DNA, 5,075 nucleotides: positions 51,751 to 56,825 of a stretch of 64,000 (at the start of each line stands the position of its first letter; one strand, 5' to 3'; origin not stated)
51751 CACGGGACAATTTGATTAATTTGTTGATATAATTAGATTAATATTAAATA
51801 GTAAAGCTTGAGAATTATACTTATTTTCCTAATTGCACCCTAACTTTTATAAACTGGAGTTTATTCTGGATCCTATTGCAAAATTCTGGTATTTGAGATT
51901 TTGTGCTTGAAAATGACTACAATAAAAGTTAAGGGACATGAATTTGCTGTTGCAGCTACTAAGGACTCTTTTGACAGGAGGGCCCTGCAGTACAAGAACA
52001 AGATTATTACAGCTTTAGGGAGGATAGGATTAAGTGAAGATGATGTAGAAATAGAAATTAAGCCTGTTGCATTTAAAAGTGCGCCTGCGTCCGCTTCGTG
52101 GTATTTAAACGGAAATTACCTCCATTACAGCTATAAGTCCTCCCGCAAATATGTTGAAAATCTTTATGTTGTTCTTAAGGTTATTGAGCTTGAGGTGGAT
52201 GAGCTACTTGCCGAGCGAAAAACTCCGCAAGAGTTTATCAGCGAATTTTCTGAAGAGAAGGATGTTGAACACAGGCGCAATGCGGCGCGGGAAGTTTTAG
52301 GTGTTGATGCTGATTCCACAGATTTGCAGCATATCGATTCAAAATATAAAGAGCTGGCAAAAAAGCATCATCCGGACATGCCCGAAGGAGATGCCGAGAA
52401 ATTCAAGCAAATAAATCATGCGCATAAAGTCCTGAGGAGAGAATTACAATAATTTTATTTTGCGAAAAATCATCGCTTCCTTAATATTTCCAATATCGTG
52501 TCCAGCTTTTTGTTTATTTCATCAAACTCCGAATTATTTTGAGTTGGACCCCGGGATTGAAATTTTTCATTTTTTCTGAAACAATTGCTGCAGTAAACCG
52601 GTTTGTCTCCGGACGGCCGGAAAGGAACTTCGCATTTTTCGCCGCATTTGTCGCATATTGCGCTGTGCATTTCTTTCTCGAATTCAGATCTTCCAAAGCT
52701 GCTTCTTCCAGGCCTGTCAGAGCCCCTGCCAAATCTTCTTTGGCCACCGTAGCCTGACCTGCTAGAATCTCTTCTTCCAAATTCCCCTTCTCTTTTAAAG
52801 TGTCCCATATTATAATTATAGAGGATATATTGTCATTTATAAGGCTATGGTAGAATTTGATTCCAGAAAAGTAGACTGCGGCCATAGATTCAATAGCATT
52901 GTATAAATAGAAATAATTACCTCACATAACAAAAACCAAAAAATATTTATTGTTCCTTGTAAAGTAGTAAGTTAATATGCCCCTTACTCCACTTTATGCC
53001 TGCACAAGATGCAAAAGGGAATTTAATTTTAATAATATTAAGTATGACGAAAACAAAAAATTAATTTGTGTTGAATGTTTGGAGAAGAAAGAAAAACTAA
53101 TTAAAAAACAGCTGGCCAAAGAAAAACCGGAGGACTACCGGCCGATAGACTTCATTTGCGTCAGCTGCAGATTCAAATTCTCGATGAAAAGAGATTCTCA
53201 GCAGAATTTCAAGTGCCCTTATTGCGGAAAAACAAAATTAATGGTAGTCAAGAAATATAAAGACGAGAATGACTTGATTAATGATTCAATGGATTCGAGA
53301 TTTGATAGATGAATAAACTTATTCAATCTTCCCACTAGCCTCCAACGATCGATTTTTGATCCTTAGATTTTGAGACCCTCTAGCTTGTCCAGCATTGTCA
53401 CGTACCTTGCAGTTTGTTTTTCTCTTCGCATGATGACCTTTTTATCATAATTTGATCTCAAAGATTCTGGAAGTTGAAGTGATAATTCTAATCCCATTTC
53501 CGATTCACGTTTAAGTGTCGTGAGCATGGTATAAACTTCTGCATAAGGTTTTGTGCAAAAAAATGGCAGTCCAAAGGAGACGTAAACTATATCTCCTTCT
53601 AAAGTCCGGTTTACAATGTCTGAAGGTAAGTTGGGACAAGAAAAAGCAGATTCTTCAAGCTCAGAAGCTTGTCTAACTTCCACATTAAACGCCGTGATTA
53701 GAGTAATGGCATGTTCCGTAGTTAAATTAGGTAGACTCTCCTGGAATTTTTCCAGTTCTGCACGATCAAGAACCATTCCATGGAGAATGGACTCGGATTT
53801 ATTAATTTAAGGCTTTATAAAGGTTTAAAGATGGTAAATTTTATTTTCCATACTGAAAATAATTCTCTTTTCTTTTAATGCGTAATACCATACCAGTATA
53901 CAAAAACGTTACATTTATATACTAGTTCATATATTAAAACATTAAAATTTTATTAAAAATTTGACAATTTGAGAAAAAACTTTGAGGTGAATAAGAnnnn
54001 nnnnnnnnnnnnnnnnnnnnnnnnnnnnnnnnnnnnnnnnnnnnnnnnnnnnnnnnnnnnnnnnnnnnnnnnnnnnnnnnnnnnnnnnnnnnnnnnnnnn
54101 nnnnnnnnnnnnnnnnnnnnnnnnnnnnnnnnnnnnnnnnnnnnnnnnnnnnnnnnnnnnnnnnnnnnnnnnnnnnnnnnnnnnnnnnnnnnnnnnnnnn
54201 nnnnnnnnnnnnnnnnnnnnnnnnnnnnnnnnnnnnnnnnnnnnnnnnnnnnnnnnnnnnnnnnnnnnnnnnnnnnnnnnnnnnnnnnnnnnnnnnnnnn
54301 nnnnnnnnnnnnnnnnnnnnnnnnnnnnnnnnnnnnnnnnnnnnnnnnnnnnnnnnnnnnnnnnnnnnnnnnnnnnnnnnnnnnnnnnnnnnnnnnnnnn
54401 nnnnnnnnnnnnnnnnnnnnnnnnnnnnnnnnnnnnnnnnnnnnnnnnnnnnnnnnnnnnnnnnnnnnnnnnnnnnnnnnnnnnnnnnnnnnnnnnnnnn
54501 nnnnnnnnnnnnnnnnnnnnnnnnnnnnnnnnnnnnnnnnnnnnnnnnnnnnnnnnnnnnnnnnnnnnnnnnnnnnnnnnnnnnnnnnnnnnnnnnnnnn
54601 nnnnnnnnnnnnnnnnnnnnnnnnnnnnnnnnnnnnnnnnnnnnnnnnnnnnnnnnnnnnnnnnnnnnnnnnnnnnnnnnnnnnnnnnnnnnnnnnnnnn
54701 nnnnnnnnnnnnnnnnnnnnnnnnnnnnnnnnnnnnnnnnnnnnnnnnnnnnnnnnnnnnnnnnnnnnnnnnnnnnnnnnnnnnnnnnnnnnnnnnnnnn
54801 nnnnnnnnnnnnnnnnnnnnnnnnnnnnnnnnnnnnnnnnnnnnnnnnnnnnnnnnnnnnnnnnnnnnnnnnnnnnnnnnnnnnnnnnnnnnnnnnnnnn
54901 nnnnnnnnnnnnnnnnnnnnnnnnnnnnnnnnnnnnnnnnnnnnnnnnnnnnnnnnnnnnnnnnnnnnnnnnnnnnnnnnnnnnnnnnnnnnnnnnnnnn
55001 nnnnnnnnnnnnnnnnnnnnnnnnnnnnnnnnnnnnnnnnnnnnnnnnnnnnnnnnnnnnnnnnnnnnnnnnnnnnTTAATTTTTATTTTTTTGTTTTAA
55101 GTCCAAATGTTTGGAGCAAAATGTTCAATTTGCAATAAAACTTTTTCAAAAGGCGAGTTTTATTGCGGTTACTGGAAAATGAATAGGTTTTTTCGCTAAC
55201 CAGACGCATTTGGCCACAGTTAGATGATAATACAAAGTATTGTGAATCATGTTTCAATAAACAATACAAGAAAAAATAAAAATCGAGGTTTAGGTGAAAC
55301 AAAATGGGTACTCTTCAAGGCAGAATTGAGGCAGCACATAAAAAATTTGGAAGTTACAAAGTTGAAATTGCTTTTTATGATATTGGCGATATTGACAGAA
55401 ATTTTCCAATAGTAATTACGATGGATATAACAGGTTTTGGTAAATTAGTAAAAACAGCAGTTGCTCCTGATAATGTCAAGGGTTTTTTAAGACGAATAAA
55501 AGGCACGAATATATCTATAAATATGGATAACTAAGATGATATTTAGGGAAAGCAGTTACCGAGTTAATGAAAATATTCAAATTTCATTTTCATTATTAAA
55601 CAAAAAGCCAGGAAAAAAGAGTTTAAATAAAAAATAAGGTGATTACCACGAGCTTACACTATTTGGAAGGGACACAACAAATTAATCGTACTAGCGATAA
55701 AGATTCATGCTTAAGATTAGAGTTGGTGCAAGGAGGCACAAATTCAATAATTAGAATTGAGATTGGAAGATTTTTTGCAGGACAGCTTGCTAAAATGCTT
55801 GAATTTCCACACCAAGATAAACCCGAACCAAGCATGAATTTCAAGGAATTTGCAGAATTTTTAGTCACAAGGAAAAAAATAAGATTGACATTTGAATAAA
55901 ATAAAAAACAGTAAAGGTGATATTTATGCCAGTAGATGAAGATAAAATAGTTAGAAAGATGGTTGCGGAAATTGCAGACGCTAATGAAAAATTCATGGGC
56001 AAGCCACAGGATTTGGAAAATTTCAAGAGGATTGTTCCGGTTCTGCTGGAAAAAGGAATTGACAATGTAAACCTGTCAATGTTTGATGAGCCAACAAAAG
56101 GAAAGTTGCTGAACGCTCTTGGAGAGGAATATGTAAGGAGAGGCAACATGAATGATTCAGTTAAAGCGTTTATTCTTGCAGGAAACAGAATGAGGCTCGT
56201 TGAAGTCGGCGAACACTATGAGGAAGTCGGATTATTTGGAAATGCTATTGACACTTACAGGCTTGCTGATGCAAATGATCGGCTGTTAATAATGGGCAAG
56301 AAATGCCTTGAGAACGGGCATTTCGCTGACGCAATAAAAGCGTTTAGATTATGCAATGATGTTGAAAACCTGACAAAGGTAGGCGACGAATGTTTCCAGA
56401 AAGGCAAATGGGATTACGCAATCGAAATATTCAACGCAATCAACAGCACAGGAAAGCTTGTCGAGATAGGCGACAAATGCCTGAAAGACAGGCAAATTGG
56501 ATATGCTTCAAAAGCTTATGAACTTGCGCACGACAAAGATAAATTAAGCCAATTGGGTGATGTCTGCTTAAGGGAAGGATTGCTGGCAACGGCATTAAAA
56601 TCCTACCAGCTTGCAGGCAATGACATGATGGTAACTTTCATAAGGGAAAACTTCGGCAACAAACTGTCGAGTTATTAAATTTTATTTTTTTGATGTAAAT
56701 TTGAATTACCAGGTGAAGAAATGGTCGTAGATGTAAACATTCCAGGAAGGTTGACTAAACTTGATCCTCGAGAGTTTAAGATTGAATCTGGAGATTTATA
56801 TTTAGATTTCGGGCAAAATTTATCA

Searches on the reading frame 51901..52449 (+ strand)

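Call 82: search_protein_families(library=pfam, proteins=[window:51901-52449:+], max_evalue=0.001)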
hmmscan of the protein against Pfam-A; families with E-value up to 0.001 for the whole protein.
window:51901-52449:+ (183 aa): 1 family
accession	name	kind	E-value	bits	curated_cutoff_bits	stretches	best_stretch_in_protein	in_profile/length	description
PF00226.36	DnaJ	-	9.3e-12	45.3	27.8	1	131-180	4-55/63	DnaJ domain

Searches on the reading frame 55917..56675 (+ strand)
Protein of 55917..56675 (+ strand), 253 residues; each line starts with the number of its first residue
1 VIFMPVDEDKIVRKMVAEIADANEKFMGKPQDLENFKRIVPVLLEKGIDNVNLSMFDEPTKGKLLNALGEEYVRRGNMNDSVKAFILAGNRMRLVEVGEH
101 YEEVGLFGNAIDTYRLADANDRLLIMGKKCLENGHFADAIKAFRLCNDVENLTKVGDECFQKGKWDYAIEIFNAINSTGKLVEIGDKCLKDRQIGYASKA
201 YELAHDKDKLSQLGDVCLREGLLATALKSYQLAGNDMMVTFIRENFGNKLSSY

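Call 82: search_protein_families(library=pfam, proteins=[window:55917-56675:+], max_evalue=0.001)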
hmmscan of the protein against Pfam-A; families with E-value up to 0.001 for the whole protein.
window:55917-56675:+ (253 aa): 3 families
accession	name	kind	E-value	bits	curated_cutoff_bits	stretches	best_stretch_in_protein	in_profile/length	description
PF07719.23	TPR_2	-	9.9e-07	28.9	27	0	126-144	7-25/34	Tetratricopeptide repeat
PF00515.34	TPR_1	-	0.00019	21.6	27.8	0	210-233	4-27/34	Tetratricopeptide repeat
PF00637.26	Clathrin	-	0.00081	19.6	29.6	0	147-219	68-137/143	Region in Clathrin and VPS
